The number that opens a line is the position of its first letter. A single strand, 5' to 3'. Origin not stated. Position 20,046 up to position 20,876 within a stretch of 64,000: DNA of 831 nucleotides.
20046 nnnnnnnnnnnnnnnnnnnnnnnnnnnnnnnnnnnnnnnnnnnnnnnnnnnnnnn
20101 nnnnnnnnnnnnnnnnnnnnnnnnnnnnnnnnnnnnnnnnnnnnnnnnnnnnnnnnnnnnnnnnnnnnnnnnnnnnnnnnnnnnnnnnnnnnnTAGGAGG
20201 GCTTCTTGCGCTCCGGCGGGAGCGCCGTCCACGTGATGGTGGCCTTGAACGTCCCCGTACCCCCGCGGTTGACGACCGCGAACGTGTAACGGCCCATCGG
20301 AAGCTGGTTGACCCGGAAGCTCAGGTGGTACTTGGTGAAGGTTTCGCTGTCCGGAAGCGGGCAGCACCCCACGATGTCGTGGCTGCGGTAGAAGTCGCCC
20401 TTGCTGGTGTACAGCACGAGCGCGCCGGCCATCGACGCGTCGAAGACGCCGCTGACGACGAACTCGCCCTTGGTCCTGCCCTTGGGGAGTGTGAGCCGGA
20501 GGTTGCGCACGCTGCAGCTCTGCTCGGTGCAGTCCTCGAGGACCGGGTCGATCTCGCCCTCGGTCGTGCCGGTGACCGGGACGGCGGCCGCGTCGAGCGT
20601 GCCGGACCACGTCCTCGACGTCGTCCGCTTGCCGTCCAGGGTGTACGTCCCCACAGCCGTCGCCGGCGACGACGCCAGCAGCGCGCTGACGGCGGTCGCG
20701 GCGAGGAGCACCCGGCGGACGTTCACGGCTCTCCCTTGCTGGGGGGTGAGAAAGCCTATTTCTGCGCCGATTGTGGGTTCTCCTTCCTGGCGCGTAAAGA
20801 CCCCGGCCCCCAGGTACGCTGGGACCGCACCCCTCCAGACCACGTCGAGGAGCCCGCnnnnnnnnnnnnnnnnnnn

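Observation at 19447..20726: Accessory convergent gene pair inserted between purS and purQ: a membrane-anchored HExxH protein and a secreted protein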

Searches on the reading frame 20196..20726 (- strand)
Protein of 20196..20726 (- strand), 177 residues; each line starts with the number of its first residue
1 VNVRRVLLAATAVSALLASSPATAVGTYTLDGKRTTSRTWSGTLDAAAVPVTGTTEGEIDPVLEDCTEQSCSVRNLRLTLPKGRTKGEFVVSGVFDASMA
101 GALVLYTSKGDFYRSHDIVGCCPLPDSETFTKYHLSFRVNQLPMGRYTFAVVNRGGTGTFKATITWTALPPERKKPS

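Call 5: search_protein_families(library=pfam, proteins=[window:20196-20726:-], max_evalue=0.1)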
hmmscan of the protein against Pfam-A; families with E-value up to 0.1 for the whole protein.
window:20196-20726:- (177 aa): 0 families

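Call 6: search_protein_families(library=ncbifam, proteins=[window:20196-20726:-], max_evalue=0.1)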
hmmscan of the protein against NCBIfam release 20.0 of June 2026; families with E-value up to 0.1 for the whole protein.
window:20196-20726:- (177 aa): 0 families

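Call 12: find_homologous_proteins(query=window:20196-20726:-, max_evalue=0.001)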
Query window:20196-20726:- (177 aa): 10 proteins with E <= 0.001 among 1306 candidates.
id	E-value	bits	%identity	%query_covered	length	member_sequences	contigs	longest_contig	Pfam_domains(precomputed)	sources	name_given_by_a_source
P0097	1.7e-112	391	99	100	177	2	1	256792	-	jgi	-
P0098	4.5e-82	292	78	100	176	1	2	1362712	-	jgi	jgi:hypothetical protein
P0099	1.9e-80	287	74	100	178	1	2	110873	-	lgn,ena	-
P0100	9.7e-75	268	71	99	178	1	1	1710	-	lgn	-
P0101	5.4e-46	175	76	56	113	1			-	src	-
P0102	9.6e-38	148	44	98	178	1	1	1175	-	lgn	-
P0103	5.8e-37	145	47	99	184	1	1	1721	-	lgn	-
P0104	8.5e-37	145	44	98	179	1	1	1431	-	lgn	-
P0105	1.2e-28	118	39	98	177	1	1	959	-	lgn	-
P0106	2.7e-18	85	38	86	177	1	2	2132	-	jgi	jgi:hypothetical protein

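Call 41: predict_structure(alignment_id=A4)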
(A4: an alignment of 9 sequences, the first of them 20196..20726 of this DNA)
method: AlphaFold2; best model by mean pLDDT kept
length: 177 residues; sequences in the alignment: 9
mean_pLDDT: 77.2   pTM: 0.74
mean pLDDT of the five models: 77.2, 77.1, 74.5, 74.1, 74.0
residues with pLDDT >= 90: 64; 70-90: 59; 50-70: 28; < 50: 26
segments of 3 or more residues with pLDDT < 50: 1-19, 52-58
pLDDT, mean of each block of 10 residues (from residue 1): 39 42 75 88 84 47 77 93 89 92 89 81 57 91 93 90 93 64
secondary structure, 60 per line:
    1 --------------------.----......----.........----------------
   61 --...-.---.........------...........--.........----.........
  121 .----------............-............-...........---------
elements in order: E26-31 E36-44 E71-79 E86-96 E99-107 E112-117 H118-121 E132-143 E145-156 E158-168

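Call 62: search_protein_families(library=pfam, alignment_id=A3, max_evalue=5)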
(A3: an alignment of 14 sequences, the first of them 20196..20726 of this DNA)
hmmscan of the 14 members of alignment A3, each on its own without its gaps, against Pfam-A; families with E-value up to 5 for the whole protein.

A. member 1, window:20196-20726:- (177 aa): 0 families

B. families by the number of members that match (of 14 scanned): 8 families
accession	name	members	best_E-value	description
PF14686.12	fn3_3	3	0.013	Polysaccharide lyase family 4, domain II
PF02369.22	Big_1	1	0.00089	Bacterial Ig-like domain (group 1)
PF05506.17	PLipase_C_C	1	0.0091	Bacterial phospholipase C, C-terminal domain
PF23720.1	DUF7161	1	0.073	Family of unknown function (DUF7161)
PF24327.1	DUF7497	1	0.098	Domain of unknown function (DUF7497)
PF11314.13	DUF3117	1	0.1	Protein of unknown function (DUF3117)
PF18675.7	HepII_C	1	0.11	Heparinase II C-terminal domain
PF22068.2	Androglobin_II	1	0.16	Androglobin, domain II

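Call 73: search_dna_similar(query=window:20196-20726:-, collection=plasmids, mode=protein, max_evalue=0.001, max_rows=10)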
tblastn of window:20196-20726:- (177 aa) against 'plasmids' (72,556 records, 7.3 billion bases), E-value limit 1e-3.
No match.
